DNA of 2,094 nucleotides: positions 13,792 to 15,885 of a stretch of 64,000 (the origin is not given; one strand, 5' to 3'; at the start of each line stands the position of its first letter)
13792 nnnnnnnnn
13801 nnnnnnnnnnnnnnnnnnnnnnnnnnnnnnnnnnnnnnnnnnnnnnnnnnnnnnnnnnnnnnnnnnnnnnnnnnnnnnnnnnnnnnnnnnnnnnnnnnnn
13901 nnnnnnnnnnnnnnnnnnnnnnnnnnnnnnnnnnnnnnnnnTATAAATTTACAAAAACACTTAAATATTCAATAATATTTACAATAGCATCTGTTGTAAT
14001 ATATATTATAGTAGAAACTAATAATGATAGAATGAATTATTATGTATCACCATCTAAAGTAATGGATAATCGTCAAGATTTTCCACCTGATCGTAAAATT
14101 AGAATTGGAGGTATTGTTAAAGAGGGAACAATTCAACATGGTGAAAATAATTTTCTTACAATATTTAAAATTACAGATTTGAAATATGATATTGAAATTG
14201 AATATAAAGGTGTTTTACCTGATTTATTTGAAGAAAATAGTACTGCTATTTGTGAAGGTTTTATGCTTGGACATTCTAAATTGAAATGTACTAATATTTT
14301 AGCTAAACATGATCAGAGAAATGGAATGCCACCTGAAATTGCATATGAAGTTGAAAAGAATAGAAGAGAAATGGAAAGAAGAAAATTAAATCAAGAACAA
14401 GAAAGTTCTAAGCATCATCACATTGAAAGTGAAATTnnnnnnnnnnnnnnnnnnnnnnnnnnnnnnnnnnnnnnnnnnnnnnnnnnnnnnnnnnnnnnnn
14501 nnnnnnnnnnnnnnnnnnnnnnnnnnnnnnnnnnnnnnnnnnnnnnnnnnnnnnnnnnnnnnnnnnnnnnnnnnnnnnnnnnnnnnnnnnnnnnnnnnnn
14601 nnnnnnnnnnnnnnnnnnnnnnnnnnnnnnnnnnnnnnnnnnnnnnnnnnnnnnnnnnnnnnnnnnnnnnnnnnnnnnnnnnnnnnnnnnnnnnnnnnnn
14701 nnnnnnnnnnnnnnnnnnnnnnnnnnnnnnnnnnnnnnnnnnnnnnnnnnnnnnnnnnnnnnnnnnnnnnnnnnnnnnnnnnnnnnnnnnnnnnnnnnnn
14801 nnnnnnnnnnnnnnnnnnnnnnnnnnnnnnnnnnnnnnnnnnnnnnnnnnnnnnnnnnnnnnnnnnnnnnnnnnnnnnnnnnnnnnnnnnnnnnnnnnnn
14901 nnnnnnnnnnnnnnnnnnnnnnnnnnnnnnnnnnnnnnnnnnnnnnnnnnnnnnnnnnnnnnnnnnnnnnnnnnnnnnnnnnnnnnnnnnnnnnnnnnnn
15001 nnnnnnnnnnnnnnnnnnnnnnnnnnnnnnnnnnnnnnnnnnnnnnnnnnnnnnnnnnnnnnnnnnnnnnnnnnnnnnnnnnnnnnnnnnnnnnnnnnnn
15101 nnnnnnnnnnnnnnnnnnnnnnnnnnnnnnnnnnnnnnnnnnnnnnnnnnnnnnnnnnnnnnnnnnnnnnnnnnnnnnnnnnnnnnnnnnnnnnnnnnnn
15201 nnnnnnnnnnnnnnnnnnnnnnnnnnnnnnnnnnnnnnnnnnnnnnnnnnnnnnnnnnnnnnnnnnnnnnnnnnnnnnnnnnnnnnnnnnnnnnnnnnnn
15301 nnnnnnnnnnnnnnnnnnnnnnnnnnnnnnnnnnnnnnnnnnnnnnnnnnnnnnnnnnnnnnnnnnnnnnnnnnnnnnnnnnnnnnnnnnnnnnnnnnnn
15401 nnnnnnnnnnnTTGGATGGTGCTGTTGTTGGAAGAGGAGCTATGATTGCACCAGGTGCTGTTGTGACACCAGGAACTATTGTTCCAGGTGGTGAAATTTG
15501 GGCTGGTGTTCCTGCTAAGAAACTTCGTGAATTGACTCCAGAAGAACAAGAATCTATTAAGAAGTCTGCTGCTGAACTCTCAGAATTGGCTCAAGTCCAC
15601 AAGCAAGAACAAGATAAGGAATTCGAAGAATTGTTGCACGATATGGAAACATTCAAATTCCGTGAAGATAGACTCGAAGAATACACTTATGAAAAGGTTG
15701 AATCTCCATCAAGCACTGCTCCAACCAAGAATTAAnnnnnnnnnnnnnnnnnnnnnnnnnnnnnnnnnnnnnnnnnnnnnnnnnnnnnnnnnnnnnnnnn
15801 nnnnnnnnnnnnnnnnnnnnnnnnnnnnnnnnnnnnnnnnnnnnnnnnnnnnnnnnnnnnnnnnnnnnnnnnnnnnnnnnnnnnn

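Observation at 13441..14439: Nuclear gene for CcmE (System I cytochrome c maturation) with a non-canonical haem-binding motif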

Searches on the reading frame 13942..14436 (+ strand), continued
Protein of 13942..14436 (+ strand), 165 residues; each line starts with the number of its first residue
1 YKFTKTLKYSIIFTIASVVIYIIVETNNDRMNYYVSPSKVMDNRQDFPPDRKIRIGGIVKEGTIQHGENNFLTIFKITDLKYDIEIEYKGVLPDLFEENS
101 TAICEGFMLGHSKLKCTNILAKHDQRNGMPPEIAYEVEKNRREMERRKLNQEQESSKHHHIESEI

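Call 63: fold_search(model_id=the predicted structure, library=pdb)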
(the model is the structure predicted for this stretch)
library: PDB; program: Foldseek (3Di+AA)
matches with E <= 10: 1085; with E <= 0.001: 38
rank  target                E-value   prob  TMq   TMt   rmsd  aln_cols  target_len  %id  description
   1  8ce8_E                1.6e-10  1.00  0.69  0.71   3.1       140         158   23  Cytochrome c maturation complex CcmABCDE (released 2023-09-06)
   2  1lm0_MODEL_1_A        1.7e-07  1.00  0.48  0.74   3.7       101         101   30  Solution structure and characterization of the heme chaperone CcmE (released 2002-12-25)
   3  1sr3_MODEL_1_A        2.6e-07  1.00  0.53  0.74   5.2       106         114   29  Solution structure of the heme chaperone CcmE of Escherichia coli (released 2004-04-06)
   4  1j6q                  6.2e-07  1.00  0.51  0.80   2.3        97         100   30  Solution structure and characterization of the heme chaperone CcmE (released 2002-12-25)
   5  8aas_B                1.1e-04  1.00  0.36  0.34   6.0       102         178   13  Crystal structure of the Pyrococcus abyssi RPA trimerization core bound to poly-dT20 ssDNA (released 2023-05-03)
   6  9hcj_R0               1.3e-04  1.00  0.50  0.05   6.3       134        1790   16  D. discoideum nuclear pore complex (released 2024-12-25)
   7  9f2a_A                1.4e-04  1.00  0.43  0.17   5.8       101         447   14  Pyrococcus abyssi PolD in complex with Rpa2 winged-helix domain class 2 (composite map) (released 2024-12-04)
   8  9f29_A                1.8e-04  1.00  0.42  0.16   2.8        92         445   14  Pyrococcus abyssi PolD in complex with Rpa2 winged-helix domain class 1 (composite map) (released 2024-12-04)
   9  3kf6_B                2.1e-04  1.00  0.44  0.65   5.3       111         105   15  Crystal structure of S. pombe Stn1-ten1 complex (released 2009-12-22)
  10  8aaj_B                2.7e-04  1.00  0.39  0.35   5.3        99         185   12  Crystal structure of the Pyrococcus abyssi RPA (apo form) (released 2023-05-03)
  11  8tc7_A                3.2e-04  1.00  0.44  0.18   8.6       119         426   12  Human asparaginyl-tRNA synthetase, apo form (released 2024-02-07)
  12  6lbu_A                3.2e-04  1.00  0.39  0.35   5.6        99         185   18  Crystal structure of yeast Stn1 and Ten1 (released 2020-07-15)
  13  3k0x                  3.6e-04  1.00  0.44  0.68   5.3       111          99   15  Crystal structure of telomere capping protein Ten1 from Saccharomyces pombe (released 2009-10-27)
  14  6w6w_C                3.6e-04  1.00  0.44  0.24   5.2       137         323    9  Cryo-EM structure of CST bound to telomeric single-stranded DNA (released 2020-06-03)
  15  8c5y_B                3.6e-04  1.00  0.37  0.34   8.3       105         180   13  RPA tetrameric supercomplex from Pyrococcus abyssi (released 2023-05-03)
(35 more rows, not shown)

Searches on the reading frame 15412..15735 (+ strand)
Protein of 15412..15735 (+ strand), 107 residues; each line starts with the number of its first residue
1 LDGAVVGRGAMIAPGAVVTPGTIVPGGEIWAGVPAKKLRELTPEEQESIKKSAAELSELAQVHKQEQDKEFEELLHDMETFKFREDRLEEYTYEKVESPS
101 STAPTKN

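Call 56: search_protein_families(library=pfam, proteins=[window:15412-15735:+], max_evalue=0.001)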
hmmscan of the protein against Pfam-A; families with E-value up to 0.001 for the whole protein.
window:15412-15735:+ (107 aa): 0 families

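Call 57: search_solved_structures(query=window:15412-15732:+, max_evalue=0.001)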
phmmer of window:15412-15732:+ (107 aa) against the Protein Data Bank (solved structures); distinct sequences matched with E-value up to 0.001: 34.
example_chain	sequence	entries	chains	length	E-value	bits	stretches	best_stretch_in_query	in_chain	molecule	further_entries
9f5x_s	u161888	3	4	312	2e-19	72.9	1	1-77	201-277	Mitochondrial NADH:ubiquinone oxidoreductase 32 kDa subunit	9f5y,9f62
6x89_G2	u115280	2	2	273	4.2e-17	65.5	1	1-83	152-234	gamma carbonic anhydrase 1, mitochondrial-like | NDUCA2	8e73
7aqq_y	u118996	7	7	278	2e-16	63.3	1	1-77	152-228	Gamma carbonic anhydrase 2, mitochondrial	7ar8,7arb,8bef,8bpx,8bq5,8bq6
7ar7_y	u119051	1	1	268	7.3e-16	61.5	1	1-78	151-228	Gamma carbonic anhydrase 2, mitochondrial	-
7ar9_y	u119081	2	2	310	8.4e-16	61.3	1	1-85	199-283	CA2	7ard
7tgh_C3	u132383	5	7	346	1.5e-15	60.5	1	5-82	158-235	Transcription factor apfi protein, putative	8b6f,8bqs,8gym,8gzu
6x89_G1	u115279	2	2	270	9.9e-15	57.9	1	1-91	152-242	gamma carbonic anhydrase 1, mitochondrial | NDUCA1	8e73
7a23_q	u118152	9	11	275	1.5e-14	57.3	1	1-75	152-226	CA1 | Gamma carbonic anhydrase 1, mitochondrial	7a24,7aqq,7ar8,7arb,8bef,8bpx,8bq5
7ar7_z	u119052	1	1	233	3e-14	56.3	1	1-71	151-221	Gamma carbonic anhydrase 1, mitochondrial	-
8iuf_G3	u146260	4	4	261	2.4e-12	50.2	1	1-90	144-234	NDUCA3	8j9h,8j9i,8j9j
8iuf_G2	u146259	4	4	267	2.2e-11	47.1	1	1-81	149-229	NDUCA2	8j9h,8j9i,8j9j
9f5x_u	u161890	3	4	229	5.6e-11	45.8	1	4-64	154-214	CAG1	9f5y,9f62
6x89_L2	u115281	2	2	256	4.1e-10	43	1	1-66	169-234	gamma carbonic anhydrase-like 2, mitochondrial | NDUCAL2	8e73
7ar9_x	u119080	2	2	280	9e-10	41.9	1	2-83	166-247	CAL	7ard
3ixc_A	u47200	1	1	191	9.6e-10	41.9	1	1-56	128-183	Hexapeptide transferase family protein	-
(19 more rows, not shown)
